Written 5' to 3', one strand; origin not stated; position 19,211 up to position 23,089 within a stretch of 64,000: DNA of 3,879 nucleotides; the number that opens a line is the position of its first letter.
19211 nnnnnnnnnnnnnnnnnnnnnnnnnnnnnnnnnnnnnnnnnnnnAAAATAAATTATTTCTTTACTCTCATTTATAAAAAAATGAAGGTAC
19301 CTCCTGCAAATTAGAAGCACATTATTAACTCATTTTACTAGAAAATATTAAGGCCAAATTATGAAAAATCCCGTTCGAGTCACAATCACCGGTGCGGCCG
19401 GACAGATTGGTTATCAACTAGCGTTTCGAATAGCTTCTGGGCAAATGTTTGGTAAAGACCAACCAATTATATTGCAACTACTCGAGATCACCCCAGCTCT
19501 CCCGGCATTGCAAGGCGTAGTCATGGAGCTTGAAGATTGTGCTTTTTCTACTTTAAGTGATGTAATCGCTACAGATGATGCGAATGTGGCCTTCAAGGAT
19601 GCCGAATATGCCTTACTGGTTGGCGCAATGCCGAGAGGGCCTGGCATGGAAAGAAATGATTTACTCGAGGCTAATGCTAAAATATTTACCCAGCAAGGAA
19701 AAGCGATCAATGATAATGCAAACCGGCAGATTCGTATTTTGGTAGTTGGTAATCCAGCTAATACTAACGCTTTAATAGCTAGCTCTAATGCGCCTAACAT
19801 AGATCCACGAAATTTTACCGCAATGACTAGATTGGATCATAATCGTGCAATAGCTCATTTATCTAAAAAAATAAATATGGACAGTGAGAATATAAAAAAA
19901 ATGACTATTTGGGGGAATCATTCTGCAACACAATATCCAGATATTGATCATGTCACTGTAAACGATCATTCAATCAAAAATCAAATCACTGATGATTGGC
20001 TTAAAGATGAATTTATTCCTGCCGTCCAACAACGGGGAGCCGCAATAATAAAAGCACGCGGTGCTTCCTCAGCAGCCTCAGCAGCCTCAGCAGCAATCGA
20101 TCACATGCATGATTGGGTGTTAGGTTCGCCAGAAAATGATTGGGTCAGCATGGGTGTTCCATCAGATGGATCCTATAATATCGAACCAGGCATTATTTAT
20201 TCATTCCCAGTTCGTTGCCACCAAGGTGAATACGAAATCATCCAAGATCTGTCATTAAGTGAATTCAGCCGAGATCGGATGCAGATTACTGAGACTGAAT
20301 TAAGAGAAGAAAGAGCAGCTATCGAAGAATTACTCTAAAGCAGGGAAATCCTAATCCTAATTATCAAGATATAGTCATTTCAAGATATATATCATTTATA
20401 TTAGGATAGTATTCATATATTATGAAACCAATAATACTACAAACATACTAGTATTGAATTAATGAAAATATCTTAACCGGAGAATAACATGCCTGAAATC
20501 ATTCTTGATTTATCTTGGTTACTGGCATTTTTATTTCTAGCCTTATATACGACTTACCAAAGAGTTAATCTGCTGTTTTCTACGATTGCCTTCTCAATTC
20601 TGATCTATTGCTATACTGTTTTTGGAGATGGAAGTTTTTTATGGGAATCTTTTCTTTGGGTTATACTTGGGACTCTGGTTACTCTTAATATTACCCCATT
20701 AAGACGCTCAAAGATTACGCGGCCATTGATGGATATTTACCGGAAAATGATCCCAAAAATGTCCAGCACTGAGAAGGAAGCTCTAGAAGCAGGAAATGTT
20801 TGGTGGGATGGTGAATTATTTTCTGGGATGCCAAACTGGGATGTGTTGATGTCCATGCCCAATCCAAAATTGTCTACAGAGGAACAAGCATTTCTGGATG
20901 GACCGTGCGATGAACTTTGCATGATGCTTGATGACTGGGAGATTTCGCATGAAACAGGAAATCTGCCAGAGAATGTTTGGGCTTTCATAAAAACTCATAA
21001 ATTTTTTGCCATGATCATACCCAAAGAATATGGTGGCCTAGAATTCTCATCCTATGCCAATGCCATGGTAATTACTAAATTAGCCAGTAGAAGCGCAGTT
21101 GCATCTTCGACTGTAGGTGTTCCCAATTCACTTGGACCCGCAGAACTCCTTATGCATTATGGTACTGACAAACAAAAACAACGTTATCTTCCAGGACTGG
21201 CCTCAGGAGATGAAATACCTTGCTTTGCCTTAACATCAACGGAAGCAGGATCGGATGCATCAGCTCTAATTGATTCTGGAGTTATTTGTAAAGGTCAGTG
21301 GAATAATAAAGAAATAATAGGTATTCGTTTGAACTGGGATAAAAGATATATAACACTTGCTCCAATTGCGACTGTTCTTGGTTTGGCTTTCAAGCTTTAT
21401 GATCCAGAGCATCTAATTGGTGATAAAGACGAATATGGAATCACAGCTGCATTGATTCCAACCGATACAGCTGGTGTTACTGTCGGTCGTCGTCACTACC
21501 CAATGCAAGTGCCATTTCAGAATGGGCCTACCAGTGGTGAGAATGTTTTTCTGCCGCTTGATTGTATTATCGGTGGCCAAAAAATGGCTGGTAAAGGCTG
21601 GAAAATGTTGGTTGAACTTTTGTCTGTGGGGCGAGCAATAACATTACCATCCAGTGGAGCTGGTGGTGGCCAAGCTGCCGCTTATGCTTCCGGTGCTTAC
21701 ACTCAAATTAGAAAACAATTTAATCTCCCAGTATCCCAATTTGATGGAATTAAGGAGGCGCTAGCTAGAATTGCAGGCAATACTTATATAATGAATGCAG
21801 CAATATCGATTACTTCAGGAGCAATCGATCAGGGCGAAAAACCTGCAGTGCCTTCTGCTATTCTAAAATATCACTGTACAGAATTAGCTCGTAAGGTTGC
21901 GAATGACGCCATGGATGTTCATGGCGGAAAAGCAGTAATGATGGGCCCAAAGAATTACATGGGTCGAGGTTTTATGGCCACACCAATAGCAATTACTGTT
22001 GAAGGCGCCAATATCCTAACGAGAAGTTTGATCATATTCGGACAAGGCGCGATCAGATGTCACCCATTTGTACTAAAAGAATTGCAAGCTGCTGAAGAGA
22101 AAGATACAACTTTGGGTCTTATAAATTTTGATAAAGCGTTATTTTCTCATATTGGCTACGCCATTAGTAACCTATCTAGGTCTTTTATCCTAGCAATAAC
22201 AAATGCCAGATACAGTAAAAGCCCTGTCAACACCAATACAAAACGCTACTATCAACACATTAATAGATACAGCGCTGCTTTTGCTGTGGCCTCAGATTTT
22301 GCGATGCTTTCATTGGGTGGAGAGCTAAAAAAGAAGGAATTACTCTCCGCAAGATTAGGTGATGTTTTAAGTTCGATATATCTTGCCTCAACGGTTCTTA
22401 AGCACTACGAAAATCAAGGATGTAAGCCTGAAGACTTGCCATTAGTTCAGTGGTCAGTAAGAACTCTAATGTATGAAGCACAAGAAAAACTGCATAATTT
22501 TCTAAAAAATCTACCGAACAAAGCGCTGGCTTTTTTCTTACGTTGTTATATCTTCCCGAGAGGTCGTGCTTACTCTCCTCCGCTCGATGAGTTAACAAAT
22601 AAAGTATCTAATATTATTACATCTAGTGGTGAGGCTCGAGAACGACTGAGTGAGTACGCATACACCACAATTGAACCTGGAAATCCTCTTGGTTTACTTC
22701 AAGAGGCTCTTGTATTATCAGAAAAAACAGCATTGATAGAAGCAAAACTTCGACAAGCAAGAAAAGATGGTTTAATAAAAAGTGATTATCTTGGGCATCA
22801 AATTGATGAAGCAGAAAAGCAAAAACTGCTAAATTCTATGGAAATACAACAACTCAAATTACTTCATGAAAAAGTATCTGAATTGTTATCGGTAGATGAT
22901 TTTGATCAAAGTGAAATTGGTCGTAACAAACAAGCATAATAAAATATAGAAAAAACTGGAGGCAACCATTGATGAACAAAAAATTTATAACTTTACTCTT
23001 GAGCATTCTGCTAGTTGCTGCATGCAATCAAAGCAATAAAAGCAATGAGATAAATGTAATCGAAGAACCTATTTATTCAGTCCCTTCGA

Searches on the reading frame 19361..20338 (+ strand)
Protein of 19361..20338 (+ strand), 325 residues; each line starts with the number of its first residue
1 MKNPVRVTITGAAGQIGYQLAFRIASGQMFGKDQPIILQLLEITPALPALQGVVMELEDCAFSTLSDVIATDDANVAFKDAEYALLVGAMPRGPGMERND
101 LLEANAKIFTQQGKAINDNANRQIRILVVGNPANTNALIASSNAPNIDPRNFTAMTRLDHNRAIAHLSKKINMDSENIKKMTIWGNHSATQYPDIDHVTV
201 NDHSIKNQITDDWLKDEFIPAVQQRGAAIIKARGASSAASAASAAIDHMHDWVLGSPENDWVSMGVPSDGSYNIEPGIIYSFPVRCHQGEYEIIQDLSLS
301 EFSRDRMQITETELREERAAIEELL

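Call 61: search_protein_families(library=ncbifam, proteins=[window:19361-20338:+], max_evalue=1e-10)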
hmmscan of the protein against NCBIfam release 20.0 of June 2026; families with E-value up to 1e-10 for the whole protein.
window:19361-20338:+ (325 aa): 11 families
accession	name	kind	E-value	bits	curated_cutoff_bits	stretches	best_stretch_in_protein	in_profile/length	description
NF003916.0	PRK05442.1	equivalog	1e-160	534.1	271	1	1-325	2-327/328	malate dehydrogenase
TIGR01759.1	MalateDH-SF1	subfamily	3e-146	486.6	345.65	1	2-319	1-325/327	malate dehydrogenase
TIGR01758.1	MDH_euk_cyt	equivalog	2.5e-132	441.3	470.4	1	6-319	1-320/324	malate dehydrogenase, NAD-dependent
TIGR01757.1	Malate-DH_plant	equivalog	4.4e-101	338.3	598.3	1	2-324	42-367/387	malate dehydrogenase, NADP-dependent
TIGR01756.1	LDH_protist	equivalog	7.3e-89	298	486.25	1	20-320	1-307/313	lactate dehydrogenase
NF004863.0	PRK06223.1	subfamily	3.9e-28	98.5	283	1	6-323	5-309/313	malate dehydrogenase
TIGR01772.1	MDH_euk_gproteo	equivalog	2e-20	73.3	273.05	1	6-250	1-235/313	malate dehydrogenase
NF000824.0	PRK00066.1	subfamily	1.2e-17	64.2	339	1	6-318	8-311/316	L-lactate dehydrogenase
TIGR01763.1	MalateDH_bact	equivalog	2e-17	63.3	351.85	1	6-311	3-295/305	malate dehydrogenase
NF041314.1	Malate_DH_Halo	equivalog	1.9e-15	56.9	550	1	5-317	2-299/304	malate dehydrogenase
TIGR01771.1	L-LDH-NAD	equivalog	5.2e-14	52.3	303.55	1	48-308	32-291/299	L-lactate dehydrogenase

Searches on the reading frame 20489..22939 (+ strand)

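Call 3: search_protein_families(library=pfam, proteins=[window:20489-22939:+])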
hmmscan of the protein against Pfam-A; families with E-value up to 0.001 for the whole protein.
window:20489-22939:+ (816 aa): 4 families
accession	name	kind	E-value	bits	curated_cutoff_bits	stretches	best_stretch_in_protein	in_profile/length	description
PF09317.16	ACDH_C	-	4.5e-98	328.8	25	1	522-805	1-284/284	Acyl-CoA dehydrogenase, C-terminal, bacterial type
PF02771.21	Acyl-CoA_dh_N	-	3.5e-18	66.5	22.9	1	148-241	24-113/113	Acyl-CoA dehydrogenase, N-terminal domain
PF00441.29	Acyl-CoA_dh_1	-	7.9e-16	59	22.4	1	368-515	1-145/150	Acyl-CoA dehydrogenase, C-terminal domain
PF02770.24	Acyl-CoA_dh_M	-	1.2e-07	32.3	33.3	1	245-336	1-79/97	Acyl-CoA dehydrogenase, middle domain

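Call 4: search_protein_families(library=ncbifam, proteins=[window:20489-22939:+])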
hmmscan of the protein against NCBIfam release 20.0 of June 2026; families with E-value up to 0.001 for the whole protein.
window:20489-22939:+ (816 aa): 17 families
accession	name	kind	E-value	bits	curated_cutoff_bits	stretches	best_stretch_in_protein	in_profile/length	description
NF038187.1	FadE_coli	exception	0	1124.1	1300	1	10-812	3-801/816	acyl-CoA dehydrogenase FadE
NF007000.1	PRK09463.1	subfamily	0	1096.1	600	1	86-809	1-724/726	acyl-CoA dehydrogenase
NF009586.0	PRK13026.1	subfamily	0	1060.9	608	1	57-810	7-761/777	acyl-CoA dehydrogenase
NF042972.1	AcrlCoAredClosAcrC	equivalog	5.1e-35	120.9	640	1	155-485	33-344/378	acryloyl-CoA reductase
NF058590.1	AcCoDHFadEBacil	equivalog_domain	7.7e-28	97.4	600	1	174-451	69-325/586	acyl-CoA dehydrogenase FadE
NF042439.1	SulpropCoADesulf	equivalog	5.3e-25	88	600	1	164-481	30-334/379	3-sulfinopropanoyl-CoA desulfinase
NF045652.1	ProlPCPDhRedW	equivalog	5e-23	81.5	650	1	164-494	37-351/376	L-prolyl-[peptidyl-carrier protein] dehydrogenase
NF045552.1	GlutCoADH_Des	equivalog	8.7e-22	77.8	470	1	147-520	28-380/387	glutaryl-CoA dehydrogenase Acd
NF053553.1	prodigi_MBC_PigA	equivalog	4.1e-16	59.1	500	1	158-484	36-346/381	prodigiosin MBC biosynthesis dehydrogenase PigA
NF052270.1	Staph_DH_FadE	equivalog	5.5e-16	58.3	600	1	187-508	84-382/400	acyl-CoA dehydrogenase FadE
NF008997.0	PRK12341.1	equivalog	1.8e-14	53.6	537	1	151-480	30-339/382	acyl-CoA dehydrogenase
NF043006.1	CyhCrbnylCoADH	equivalog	6.5e-14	51.7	650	1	155-515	32-371/380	cyclohexane-1-carbonyl-CoA dehydrogenase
TIGR03207.1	cyc_hxne_CoA_dh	equivalog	1.7e-11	43.5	575.35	1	171-480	45-335/372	cyclohexanecarboxyl-CoA dehydrogenase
NF002885.1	PRK03354.1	equivalog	2e-10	40.3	540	2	157-260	36-135/378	crotonobetainyl-CoA dehydrogenase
TIGR03204.1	pimC_large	equivalog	3.8e-08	32.6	623.85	1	163-373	45-235/395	pimeloyl-CoA dehydrogenase large subunit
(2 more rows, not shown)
